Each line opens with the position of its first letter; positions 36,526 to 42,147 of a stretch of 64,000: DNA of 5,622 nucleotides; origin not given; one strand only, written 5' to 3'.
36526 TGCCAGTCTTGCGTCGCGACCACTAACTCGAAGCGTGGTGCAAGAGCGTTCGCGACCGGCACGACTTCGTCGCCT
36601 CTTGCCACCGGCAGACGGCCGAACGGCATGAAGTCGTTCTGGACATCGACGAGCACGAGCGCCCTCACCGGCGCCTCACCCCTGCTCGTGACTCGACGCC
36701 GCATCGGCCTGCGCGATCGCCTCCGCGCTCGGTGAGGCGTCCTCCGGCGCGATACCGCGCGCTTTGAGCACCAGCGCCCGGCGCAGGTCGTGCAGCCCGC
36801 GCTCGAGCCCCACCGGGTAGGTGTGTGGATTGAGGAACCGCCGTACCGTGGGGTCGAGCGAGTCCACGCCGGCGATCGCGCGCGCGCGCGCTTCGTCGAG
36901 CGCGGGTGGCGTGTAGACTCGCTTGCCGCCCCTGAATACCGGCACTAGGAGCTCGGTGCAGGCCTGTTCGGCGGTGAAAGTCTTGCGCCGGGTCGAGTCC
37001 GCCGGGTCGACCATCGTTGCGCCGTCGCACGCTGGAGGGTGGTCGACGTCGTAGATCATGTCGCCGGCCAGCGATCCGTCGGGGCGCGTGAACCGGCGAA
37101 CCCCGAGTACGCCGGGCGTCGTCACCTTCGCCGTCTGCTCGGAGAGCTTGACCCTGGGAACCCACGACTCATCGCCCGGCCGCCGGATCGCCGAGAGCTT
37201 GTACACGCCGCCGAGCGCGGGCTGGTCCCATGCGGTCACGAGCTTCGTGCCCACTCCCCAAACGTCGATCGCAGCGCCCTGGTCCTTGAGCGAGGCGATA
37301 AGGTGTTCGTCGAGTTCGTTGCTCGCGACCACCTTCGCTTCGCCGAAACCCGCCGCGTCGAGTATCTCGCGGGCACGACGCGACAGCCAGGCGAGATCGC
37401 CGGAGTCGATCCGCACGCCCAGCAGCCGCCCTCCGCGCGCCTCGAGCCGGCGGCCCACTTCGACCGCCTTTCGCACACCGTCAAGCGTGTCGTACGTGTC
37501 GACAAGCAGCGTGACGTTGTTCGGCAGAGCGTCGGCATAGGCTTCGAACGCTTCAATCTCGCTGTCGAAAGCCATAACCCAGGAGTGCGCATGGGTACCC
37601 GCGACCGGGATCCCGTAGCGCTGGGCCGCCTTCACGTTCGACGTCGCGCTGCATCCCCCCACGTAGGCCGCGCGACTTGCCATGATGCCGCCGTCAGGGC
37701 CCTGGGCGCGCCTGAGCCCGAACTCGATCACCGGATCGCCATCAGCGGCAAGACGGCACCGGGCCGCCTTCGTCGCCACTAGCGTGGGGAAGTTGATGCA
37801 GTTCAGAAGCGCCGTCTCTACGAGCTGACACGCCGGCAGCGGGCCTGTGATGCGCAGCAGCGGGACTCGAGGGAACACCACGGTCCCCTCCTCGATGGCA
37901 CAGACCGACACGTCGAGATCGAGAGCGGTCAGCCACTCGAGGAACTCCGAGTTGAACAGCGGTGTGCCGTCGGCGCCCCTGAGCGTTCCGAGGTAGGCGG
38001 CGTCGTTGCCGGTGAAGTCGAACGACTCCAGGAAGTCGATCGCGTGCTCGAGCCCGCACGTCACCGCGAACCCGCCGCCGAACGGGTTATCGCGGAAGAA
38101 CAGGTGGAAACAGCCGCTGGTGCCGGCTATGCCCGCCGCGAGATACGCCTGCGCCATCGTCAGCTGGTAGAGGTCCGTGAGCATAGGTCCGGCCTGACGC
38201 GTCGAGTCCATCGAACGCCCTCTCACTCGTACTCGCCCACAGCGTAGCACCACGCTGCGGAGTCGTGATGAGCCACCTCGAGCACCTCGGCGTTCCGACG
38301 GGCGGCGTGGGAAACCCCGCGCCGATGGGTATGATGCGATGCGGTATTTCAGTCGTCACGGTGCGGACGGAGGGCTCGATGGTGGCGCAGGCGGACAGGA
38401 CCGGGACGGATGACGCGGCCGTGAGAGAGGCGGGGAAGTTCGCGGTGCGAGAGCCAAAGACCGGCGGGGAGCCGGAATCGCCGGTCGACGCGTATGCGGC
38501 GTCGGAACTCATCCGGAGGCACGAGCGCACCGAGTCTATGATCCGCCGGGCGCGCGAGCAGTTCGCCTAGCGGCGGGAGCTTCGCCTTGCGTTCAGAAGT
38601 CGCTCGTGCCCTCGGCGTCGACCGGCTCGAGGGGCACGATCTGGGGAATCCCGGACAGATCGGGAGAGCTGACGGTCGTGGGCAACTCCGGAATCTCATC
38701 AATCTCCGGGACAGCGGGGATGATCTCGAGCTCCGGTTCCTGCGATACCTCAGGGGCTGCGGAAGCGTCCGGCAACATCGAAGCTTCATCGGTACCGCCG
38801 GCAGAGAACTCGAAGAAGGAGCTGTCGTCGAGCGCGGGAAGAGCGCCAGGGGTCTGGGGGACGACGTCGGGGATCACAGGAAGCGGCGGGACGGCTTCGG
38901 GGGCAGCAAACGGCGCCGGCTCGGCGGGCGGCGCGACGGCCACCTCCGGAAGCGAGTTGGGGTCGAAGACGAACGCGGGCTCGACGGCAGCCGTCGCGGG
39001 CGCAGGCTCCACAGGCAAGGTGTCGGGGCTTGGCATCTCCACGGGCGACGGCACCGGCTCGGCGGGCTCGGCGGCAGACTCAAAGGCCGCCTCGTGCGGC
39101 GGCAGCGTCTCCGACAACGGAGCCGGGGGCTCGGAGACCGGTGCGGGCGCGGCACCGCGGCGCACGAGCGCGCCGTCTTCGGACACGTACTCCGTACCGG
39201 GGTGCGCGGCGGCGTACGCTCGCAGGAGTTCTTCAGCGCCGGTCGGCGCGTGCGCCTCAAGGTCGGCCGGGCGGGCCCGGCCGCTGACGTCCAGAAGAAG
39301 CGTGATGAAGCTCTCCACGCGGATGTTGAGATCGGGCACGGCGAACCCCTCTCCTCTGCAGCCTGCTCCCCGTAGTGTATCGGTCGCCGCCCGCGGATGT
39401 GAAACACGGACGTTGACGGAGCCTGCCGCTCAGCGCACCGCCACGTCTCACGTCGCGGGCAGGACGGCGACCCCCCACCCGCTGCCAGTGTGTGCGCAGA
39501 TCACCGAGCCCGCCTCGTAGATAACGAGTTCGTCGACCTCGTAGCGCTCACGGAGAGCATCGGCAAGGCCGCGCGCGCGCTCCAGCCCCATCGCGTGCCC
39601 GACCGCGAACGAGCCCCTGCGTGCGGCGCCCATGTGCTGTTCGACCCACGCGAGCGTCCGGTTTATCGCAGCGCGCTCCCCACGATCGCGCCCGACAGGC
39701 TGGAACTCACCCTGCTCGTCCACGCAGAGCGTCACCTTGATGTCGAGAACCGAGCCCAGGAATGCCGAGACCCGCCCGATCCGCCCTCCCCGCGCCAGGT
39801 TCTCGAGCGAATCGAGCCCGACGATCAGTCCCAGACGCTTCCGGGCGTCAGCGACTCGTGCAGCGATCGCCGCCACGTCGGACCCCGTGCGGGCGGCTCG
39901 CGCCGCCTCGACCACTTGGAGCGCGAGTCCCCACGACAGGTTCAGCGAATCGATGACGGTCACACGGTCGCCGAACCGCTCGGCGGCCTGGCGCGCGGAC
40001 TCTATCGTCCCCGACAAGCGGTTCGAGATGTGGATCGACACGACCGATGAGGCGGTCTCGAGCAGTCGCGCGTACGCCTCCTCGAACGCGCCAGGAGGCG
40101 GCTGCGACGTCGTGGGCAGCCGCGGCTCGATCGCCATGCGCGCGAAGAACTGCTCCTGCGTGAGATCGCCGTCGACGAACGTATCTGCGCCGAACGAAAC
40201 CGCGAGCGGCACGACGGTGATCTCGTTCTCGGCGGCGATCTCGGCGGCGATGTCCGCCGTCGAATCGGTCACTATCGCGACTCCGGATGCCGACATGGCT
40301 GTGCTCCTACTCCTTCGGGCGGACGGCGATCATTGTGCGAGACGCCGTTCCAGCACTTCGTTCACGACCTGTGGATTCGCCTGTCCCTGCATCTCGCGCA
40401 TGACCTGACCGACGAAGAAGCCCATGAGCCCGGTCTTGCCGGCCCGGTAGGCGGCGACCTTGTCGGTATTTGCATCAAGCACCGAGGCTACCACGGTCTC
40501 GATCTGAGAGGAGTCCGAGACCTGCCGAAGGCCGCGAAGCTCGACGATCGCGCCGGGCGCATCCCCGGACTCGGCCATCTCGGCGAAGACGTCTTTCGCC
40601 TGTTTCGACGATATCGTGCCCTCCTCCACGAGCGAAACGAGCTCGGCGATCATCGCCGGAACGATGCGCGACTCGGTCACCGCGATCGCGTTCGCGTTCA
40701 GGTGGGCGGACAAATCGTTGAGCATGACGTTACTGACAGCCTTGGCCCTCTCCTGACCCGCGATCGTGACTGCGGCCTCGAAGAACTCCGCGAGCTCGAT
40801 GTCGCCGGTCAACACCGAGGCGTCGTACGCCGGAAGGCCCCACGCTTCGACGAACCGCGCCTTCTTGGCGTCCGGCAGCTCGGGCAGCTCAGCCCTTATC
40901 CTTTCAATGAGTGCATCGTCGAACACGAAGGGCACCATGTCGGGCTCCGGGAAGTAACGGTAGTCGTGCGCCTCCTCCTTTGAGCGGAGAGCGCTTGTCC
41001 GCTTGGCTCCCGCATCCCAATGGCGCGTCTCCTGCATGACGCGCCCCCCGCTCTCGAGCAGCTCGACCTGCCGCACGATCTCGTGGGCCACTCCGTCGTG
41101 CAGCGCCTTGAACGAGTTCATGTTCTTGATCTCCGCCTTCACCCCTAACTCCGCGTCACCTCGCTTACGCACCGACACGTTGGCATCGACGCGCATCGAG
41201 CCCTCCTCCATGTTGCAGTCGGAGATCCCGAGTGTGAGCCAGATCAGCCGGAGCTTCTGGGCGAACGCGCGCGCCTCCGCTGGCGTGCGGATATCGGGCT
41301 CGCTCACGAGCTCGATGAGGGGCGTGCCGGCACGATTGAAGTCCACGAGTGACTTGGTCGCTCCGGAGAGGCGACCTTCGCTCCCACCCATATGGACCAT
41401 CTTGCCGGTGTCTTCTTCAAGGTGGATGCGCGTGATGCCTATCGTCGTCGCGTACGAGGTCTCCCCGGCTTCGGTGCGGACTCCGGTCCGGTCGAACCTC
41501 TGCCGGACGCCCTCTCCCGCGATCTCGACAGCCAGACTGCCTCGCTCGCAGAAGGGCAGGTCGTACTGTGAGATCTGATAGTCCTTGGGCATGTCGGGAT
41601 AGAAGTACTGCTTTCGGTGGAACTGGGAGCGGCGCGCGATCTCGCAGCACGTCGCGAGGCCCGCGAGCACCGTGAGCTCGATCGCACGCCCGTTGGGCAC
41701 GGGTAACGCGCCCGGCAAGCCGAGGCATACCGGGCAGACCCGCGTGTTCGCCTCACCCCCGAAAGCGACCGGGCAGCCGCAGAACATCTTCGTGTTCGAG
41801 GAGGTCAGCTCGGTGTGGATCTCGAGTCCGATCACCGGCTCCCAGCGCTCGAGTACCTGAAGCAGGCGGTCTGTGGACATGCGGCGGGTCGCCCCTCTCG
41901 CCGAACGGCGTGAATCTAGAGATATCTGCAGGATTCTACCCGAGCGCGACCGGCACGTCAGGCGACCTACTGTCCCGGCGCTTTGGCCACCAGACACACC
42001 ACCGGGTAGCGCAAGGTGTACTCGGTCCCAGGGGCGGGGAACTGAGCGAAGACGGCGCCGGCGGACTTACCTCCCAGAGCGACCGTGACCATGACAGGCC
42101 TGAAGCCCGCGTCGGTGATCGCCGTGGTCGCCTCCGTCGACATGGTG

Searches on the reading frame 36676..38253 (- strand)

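Call 18: search_protein_families(library=pfam, proteins=[window:36676-38253:-], max_evalue=0.0001)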
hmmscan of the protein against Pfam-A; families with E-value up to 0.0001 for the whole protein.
window:36676-38253:- (525 aa): 4 families
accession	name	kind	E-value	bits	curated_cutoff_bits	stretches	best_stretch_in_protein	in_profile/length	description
PF17767.7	NAPRTase_N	-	7e-33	114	32.6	1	24-154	1-125/125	Nicotinate phosphoribosyltransferase (NAPRTase) N-terminal domain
PF17956.6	NAPRTase_C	-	4.5e-19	69.4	23.3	1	386-490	5-110/111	Nicotinate phosphoribosyltransferase C-terminal domain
PF04095.22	NAPRTase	-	5e-08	33.4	20.8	1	177-356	5-196/239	Nicotinate phosphoribosyltransferase (NAPRTase) family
PF02749.22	QRPTase_N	-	4.4e-06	27.2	27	0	104-154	32-79/82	Quinolinate phosphoribosyl transferase, N-terminal domain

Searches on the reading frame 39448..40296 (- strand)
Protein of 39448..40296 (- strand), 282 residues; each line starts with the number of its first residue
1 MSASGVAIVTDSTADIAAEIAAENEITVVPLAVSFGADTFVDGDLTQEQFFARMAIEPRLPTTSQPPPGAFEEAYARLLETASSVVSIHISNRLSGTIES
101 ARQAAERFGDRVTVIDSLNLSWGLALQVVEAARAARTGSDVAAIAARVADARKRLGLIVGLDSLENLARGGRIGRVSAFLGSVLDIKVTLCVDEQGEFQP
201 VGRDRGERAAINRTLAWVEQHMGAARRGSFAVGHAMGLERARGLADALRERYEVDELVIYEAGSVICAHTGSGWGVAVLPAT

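Call 18: search_protein_families(library=pfam, proteins=[window:39448-40296:-], max_evalue=0.0001)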
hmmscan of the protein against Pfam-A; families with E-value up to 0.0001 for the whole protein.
window:39448-40296:- (282 aa): 1 family
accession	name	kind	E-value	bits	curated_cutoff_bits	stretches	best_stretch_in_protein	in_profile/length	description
PF02645.21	DegV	-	6.4e-77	259.1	27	1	6-280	2-279/280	Uncharacterised protein, DegV family COG1307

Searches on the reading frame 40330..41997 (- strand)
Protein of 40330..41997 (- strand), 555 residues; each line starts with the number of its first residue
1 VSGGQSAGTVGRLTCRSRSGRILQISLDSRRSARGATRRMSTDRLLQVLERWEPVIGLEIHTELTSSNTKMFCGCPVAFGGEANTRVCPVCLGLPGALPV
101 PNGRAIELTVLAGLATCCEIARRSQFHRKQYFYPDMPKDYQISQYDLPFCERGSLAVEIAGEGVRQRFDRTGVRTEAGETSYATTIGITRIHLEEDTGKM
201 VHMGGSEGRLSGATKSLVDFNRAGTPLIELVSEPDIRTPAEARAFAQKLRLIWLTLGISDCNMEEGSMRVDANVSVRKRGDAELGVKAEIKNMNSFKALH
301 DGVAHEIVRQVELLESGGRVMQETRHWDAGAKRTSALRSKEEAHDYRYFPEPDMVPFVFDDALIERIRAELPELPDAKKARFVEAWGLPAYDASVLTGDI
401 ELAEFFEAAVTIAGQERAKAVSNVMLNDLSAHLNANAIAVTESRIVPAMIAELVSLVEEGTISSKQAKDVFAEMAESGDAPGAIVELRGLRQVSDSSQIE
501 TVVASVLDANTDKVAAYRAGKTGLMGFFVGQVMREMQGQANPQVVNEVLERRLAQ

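Call 18: search_protein_families(library=pfam, proteins=[window:40330-41997:-], max_evalue=0.0001)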
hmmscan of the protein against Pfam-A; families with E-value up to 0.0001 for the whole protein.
window:40330-41997:- (555 aa): 2 families
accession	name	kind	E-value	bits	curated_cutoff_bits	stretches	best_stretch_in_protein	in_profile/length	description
PF02934.20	GatB_N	-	1.7e-107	359.2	23.4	1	55-365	2-277/277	GatB/GatE catalytic domain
PF02637.23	GatB_Yqey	-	2.1e-47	161.2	27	1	404-553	1-148/148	GatB domain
